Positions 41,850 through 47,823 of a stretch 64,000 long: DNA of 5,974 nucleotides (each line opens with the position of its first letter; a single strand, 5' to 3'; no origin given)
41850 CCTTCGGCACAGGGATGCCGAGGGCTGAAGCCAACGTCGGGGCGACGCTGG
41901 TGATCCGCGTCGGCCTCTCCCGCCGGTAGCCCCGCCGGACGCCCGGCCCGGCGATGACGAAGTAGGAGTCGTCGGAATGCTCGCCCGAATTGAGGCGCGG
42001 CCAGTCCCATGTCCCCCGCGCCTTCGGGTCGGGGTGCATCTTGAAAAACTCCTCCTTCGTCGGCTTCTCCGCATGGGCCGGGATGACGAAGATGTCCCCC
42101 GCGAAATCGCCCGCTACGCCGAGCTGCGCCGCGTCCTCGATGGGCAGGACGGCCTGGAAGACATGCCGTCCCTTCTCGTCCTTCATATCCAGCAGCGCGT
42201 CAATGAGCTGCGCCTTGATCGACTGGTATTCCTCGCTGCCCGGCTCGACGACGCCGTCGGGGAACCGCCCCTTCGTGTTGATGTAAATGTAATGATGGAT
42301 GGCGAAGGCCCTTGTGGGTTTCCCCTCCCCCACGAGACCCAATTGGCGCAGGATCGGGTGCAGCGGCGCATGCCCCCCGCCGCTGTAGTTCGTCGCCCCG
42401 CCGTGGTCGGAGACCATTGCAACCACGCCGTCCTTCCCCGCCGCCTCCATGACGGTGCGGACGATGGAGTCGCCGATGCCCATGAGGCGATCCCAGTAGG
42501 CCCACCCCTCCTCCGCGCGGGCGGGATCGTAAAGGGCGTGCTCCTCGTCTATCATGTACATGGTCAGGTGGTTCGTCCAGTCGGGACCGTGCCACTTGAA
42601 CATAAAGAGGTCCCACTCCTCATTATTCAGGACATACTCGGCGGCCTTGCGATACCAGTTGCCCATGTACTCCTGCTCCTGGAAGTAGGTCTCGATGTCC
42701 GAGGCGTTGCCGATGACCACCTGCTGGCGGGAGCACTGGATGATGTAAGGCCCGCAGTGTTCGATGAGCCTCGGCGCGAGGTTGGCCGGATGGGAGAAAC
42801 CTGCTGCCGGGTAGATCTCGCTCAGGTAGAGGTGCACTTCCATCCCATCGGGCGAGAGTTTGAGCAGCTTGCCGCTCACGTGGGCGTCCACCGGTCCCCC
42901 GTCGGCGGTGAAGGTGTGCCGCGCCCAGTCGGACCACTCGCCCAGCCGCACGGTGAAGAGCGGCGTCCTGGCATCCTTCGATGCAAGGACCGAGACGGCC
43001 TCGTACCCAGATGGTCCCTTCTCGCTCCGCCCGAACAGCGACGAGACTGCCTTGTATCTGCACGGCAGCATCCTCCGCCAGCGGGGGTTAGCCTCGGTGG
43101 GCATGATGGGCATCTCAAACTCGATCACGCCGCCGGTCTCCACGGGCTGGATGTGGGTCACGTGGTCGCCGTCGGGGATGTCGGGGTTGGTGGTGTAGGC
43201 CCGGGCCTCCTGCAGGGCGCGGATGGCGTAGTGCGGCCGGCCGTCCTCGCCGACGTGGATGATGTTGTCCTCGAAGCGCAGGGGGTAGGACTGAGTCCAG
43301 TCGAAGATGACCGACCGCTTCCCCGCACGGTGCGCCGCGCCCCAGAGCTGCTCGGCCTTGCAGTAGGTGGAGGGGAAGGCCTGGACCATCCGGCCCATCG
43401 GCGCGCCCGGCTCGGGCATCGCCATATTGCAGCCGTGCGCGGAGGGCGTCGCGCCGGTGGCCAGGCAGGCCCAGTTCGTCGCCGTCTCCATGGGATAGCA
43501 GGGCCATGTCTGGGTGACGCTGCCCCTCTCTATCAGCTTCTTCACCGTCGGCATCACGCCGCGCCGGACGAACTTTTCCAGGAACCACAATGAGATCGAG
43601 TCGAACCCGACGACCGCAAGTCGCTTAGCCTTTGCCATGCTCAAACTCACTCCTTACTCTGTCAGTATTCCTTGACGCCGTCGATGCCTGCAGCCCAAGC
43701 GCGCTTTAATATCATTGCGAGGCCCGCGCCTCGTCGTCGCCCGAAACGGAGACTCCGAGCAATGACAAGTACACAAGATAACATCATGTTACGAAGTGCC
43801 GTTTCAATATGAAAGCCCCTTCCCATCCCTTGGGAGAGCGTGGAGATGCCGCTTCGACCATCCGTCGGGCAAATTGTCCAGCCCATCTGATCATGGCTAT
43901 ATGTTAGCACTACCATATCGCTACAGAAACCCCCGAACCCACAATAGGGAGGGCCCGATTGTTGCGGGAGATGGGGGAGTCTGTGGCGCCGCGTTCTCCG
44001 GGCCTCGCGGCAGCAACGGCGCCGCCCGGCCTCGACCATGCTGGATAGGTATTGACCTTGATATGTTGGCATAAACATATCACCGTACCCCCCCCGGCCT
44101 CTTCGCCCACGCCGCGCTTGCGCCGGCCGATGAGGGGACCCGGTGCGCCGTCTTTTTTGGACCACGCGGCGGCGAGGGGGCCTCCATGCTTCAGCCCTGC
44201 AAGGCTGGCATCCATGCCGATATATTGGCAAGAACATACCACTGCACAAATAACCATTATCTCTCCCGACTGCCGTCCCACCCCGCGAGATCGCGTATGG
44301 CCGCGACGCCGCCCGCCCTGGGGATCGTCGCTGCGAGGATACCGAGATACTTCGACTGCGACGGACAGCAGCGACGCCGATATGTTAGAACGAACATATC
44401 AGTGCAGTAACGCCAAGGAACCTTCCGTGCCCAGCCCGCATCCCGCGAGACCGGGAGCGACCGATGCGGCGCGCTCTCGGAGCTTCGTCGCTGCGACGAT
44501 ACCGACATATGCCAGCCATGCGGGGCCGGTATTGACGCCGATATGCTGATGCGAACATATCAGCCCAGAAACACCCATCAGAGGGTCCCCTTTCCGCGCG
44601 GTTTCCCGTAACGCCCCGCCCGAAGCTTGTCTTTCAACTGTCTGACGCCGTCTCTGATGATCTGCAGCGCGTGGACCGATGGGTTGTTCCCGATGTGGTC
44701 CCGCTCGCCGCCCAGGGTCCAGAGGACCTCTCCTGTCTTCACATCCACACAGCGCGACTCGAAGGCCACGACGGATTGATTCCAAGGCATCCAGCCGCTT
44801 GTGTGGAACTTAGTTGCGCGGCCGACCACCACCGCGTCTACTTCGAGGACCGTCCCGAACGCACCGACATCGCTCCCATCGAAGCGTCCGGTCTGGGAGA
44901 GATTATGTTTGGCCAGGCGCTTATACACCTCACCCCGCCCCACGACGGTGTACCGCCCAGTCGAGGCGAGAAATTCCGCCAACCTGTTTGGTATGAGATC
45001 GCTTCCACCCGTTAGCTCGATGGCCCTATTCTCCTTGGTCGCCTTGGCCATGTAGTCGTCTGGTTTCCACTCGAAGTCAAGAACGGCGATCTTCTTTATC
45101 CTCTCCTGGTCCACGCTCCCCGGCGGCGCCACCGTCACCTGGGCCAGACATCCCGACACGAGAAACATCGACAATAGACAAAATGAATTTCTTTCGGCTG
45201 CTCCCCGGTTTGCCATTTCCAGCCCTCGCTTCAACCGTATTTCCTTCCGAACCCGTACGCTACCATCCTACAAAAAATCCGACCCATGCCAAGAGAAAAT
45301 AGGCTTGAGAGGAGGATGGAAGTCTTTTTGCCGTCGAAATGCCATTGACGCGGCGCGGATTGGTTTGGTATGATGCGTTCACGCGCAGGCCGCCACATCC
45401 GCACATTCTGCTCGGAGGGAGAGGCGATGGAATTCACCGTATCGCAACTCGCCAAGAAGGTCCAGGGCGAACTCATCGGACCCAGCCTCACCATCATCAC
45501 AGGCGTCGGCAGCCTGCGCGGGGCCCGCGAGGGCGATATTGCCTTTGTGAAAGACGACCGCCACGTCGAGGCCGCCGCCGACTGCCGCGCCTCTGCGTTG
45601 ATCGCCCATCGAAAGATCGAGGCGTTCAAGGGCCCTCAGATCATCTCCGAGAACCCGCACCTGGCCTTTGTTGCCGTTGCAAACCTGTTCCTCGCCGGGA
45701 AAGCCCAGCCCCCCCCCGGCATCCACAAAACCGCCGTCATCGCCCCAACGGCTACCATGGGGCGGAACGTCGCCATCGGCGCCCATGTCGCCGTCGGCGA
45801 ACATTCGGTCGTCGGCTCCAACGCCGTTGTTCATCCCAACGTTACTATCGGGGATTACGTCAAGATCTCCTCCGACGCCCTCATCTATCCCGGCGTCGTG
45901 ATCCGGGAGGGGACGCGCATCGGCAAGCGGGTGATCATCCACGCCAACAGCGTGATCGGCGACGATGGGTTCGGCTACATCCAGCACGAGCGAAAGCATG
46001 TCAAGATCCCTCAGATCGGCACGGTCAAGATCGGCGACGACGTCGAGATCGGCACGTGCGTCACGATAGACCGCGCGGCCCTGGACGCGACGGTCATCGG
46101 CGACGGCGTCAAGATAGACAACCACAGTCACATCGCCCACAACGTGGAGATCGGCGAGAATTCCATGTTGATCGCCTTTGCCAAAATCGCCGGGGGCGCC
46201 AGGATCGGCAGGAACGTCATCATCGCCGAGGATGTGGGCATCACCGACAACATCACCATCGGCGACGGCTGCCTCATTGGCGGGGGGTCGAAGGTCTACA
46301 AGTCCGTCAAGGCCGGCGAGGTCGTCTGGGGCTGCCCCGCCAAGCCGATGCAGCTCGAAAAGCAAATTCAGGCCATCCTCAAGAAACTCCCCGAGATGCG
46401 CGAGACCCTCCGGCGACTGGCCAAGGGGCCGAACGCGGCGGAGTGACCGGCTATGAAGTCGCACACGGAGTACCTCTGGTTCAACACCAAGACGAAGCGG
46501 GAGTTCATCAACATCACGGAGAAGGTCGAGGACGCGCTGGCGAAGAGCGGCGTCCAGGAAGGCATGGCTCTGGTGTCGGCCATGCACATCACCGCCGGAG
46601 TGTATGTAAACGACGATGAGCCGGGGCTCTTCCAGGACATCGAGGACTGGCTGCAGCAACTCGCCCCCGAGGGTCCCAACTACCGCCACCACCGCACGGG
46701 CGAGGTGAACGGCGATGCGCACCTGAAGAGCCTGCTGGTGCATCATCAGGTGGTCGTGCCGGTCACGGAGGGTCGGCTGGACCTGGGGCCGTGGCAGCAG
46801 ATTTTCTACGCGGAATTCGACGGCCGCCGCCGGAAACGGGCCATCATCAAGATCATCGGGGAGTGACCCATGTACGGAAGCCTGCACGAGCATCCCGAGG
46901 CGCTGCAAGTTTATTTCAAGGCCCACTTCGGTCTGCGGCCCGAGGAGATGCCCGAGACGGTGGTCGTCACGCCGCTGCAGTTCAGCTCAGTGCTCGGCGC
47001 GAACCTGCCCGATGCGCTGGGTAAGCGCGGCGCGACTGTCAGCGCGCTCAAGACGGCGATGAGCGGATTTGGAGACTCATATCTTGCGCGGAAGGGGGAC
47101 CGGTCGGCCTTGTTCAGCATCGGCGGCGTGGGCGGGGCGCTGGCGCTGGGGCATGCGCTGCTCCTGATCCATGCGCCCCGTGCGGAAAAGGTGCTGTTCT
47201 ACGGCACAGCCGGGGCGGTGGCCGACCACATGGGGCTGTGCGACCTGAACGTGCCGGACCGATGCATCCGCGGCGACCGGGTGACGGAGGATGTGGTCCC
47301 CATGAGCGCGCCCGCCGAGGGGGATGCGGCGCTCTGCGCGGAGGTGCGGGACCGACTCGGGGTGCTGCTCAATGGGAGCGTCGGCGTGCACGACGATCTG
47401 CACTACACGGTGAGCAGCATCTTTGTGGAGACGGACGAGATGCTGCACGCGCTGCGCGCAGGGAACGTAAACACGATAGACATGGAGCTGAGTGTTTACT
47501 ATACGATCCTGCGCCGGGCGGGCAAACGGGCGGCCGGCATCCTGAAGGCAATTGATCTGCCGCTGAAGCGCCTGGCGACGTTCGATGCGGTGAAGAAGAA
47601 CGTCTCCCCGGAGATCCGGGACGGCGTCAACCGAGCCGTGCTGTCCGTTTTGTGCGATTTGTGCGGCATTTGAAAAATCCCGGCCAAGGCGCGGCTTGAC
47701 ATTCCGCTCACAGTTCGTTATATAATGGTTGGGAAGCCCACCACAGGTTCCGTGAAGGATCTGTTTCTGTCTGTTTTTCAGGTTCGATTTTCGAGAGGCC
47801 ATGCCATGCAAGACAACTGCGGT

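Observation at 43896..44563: Phased array of five 26-bp palindromic sites, one every ~160 bp, in the largest non-coding region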

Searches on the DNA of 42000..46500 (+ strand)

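Call 4: search_rna_families(source=window, start=42000, end=46500, threshold=evalue, max_evalue=10, show_alignments=3)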
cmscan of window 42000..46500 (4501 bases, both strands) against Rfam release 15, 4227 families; matches with E-value up to 10: 2.
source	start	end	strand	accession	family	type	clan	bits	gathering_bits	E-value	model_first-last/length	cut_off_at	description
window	42795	42872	-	RF03576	mir-4435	Gene; miRNA;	-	17.8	58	4.3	1-74/74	no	mir-4435 microRNA precursor family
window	42302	42391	+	RF00386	Entero_5_CRE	Cis-reg;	-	16.3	46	6.1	1-90/90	no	Enterovirus 5' cloverleaf cis-acting replication element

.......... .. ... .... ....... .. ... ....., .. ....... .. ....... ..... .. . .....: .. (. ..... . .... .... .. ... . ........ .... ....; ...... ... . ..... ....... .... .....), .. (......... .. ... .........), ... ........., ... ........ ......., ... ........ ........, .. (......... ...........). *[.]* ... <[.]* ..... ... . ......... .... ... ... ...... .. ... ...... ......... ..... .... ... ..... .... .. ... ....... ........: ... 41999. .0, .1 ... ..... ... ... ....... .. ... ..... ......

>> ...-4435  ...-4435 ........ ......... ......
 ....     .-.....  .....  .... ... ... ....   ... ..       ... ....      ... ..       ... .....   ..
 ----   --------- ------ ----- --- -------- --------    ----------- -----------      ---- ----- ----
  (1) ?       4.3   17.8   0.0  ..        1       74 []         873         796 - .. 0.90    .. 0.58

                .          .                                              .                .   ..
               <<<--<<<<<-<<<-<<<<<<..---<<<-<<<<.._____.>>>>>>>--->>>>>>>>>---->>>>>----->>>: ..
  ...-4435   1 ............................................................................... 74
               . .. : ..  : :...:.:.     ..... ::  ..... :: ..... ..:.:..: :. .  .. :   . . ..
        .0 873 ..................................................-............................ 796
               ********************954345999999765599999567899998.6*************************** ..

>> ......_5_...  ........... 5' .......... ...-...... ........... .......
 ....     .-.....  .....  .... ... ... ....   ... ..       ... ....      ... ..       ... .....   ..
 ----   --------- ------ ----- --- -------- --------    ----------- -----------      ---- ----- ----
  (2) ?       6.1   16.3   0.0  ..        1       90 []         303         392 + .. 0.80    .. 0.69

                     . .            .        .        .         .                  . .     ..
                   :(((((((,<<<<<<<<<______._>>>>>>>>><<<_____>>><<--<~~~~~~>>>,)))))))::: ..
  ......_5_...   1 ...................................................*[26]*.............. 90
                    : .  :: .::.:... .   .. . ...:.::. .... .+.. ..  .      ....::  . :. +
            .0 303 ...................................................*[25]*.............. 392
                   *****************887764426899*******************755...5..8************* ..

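Call 38: search_dna_similar(query=window:43880-44580:+, collection=plasmids, mode=distant, max_evalue=0.01)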
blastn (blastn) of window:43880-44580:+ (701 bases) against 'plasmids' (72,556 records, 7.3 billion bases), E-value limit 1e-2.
Records with a match: 1; places in all: 1; records where one place covers at least 80% of the query: 0.
Best place of each record, by identity: 80-90% 1.
By first word of the organism name: Microvirga 1.
By predicted mobility (MOB-suite, as given by PLSDB): non-mobilizable 1.
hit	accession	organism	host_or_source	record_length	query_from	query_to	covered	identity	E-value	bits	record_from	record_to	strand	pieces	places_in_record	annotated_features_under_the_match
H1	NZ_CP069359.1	Microvirga sp. VF16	Vachellia farnesiana,Cell culture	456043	418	458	6%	88.1%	4e-3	51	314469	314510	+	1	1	spermidine/putrescine ABC transporter substrate-binding protein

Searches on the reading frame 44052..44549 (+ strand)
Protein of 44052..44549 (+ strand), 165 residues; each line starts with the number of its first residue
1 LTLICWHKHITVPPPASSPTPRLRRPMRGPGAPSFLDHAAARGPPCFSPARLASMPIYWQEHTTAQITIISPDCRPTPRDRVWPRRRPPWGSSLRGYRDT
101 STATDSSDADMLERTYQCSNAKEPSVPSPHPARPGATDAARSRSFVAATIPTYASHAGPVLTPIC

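Call 36: search_protein_families(library=pfam, max_evalue=1, proteins=[window:44052-44549:+])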
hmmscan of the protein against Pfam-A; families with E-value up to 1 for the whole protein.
window:44052-44549:+ (165 aa): 0 families

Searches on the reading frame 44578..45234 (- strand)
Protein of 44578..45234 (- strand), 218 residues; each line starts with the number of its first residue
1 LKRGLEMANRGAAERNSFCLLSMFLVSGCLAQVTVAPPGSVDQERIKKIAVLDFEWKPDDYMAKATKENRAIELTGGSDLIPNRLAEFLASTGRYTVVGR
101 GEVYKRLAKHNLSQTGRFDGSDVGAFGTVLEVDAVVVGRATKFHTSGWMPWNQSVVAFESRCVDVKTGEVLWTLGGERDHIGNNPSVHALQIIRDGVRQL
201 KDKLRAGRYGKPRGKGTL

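Call 7: search_protein_families(library=pfam, proteins=[window:44578-45234:-])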
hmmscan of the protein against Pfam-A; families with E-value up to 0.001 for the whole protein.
window:44578-45234:- (218 aa): 1 family
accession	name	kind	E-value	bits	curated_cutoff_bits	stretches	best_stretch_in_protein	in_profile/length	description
PF03783.19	CsgG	-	2.2e-06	27.6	20.8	1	46-145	9-103/210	Curli production assembly/transport component CsgG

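Call 25: find_homologous_proteins(query=window:44578-45234:-)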
Query window:44578-45234:- (218 aa): 1 proteins with E <= 0.001 among 894 candidates.
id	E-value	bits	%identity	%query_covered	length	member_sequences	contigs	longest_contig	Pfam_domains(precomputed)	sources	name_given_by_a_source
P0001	4.4e-125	433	99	89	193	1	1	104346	PF03783.21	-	-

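Call 26: find_encoding_contigs(protein=P0001, flank=10000, max_places=10)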
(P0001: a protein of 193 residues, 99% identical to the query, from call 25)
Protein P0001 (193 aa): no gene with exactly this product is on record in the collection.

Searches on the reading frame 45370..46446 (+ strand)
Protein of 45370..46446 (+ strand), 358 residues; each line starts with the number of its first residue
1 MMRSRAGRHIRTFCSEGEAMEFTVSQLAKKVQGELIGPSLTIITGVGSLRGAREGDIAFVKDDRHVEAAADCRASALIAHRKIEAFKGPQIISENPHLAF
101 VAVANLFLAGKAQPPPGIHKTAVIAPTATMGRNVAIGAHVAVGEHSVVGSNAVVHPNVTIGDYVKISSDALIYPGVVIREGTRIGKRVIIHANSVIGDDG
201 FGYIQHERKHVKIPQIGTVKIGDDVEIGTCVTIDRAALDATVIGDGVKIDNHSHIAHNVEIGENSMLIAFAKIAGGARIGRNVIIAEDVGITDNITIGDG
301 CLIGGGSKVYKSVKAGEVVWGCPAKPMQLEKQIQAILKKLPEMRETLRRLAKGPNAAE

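Call 19: find_encoding_contigs(protein=window:45370-46446:+, flank=6000, max_places=10)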
Protein window:45370-46446:+ (358 aa): no gene with exactly this product is on record in the collection.

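Call 32: search_protein_families(library=pfam, proteins=[window:45370-46446:+])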
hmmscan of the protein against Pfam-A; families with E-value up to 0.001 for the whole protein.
window:45370-46446:+ (358 aa): 6 families
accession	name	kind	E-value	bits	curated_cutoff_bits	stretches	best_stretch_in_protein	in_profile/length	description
PF00132.30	Hexapep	-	1.9e-34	116.3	27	5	164-197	2-35/36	Bacterial transferase hexapeptide (six repeats)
PF25084.1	LbH_EIF2B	-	3e-15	56.6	54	2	120-197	8-82/105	EIF2B subunit epsilon LbH domain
PF04613.19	LpxD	-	9.1e-14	51.5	30.8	1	42-106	3-70/70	UDP-3-O-[3-hydroxymyristoyl] glucosamine N-acyltransferase, LpxD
PF14602.12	Hexapep_2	-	1.2e-05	25.3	27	0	140-167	2-27/34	Hexapeptide repeat of succinyl-transferase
PF24894.1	Hexapep_GlmU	-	3.3e-05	24.4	23.3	0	135-186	36-85/104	GlmU-like, C-terminal hexapeptide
PF25087.1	GMPPB_C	-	0.00012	22.2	39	0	122-199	5-80/110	GMPPB C-terminal domain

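Call 33: find_related_loci(query=window:45370-46446:+, collection=genome_contigs, flank=6000)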
Query window:45370-46446:+ (358 aa) in genome_contigs; peptide patterns used: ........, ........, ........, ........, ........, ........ (x = any residue, [..] = any of these).
162 stretches matched a pattern; 60 encode a relative of the query (tblastn E <= 1e-3); 60 distinct loci.
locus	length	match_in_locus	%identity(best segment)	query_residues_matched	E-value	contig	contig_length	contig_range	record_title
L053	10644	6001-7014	43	15-352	1e-88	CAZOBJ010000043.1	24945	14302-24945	MAG TPA_asm: uncultured Planctomycetales bacterium isolate binchicken_co334_325 genome assembly, contig: NODE_3311_lengt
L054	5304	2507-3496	40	21-350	8e-84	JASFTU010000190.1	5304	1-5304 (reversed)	MAG: Candidatus Brocadiaceae bacterium isolate D1103U20metaG_sub_Bin_331 D1103U20metaG_FD_scaffold_6395_c1, whole genome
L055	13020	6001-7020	84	19-358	0e+0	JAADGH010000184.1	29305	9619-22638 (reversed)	MAG: Planctomycetota bacterium isolate M_MetaBat.109 contig-127_1846, whole genome shotgun sequence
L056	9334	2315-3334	39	22-352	2e-65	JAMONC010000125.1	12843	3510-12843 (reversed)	MAG: Desulfobacterales bacterium isolate 4281-140_metabat2_scaf2bin.019 4281-140_scaffold_2186_c1, whole genome shotgun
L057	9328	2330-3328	36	20-352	6e-64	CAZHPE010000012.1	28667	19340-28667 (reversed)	MAG TPA_asm: uncultured candidatus Brocadiaceae bacterium isolate SRP308112_co1_111 genome assembly, contig: NODE_2213_l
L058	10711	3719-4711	36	22-352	2e-63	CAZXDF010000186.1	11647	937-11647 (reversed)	MAG TPA_asm: uncultured candidatus Brocadiaceae bacterium isolate SRP260945_co2_448 genome assembly, contig: k141_925180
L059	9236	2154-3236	36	7-350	2e-61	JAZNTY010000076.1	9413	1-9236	MAG: Alistipes sp. isolate T1900044801_TS20190267.MAGScoT_cleanbin_000025 SGB_2708_k141_549669, whole genome shotgun seq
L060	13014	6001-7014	35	18-352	5e-60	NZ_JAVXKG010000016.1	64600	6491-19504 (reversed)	MAG: Algoriella sp. isolate CGS6M1-bin12 NODE_349_length_64600_cov_7.321714, whole genome shotgun sequence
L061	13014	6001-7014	37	18-352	8e-60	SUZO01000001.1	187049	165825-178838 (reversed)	MAG: Rikenellaceae bacterium isolate SIG178 NODE_242_length_187049_cov_6.287591, whole genome shotgun sequence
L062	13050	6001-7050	36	2-350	1e-59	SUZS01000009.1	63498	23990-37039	MAG: Rikenellaceae bacterium isolate SIG182 NODE_11127_length_63498_cov_9.039640, whole genome shotgun sequence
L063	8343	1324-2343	37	16-352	6e-59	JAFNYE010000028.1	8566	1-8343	MAG: Alistipes sp. isolate RGIG230 Dairy_cattle_Cecum-6__c143881, whole genome shotgun sequence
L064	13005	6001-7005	34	18-352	1e-56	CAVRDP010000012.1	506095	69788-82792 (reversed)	MAG: uncultured Planctomycetia bacterium isolate MFD01231.bin.2.30 genome assembly, contig: contig_12759, whole genome s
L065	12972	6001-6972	37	43-352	9e-56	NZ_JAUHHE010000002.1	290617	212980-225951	Zwartia vadi strain IMCC34845 NODE_2_length_290617_cov_52.406214, whole genome shotgun sequence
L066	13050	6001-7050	36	24-352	6e-55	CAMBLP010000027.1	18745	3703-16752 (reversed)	MAG: Bordetella parapertussis isolate MiE-16apr19-292 genome assembly, contig: MiE-16apr19-C5595, whole genome shotgun s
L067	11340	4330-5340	34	10-350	6e-53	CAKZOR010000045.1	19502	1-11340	MAG TPA_asm: uncultured Flavobacteriaceae bacterium isolate ERR2094175_bin.159_CONCOCT_v1.1_MAG genome assembly, contig:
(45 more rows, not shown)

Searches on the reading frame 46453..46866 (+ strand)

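Call 32: search_protein_families(library=pfam, proteins=[window:46453-46866:+])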
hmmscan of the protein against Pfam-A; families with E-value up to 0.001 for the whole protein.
window:46453-46866:+ (137 aa): 1 family
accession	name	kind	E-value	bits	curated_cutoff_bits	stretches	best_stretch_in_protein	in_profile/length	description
PF01894.22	UPF0047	-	7.6e-40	136.1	27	1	20-132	1-115/117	Uncharacterised protein family UPF0047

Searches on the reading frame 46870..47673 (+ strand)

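Call 7: search_protein_families(library=pfam, proteins=[window:46870-47673:+])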
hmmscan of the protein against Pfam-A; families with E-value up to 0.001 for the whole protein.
window:46870-47673:+ (267 aa): 1 family
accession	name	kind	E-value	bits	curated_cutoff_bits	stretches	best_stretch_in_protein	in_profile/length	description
PF01048.26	PNP_UDP_1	-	1.2e-13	51.5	25.1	1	85-233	50-202/233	Phosphorylase superfamily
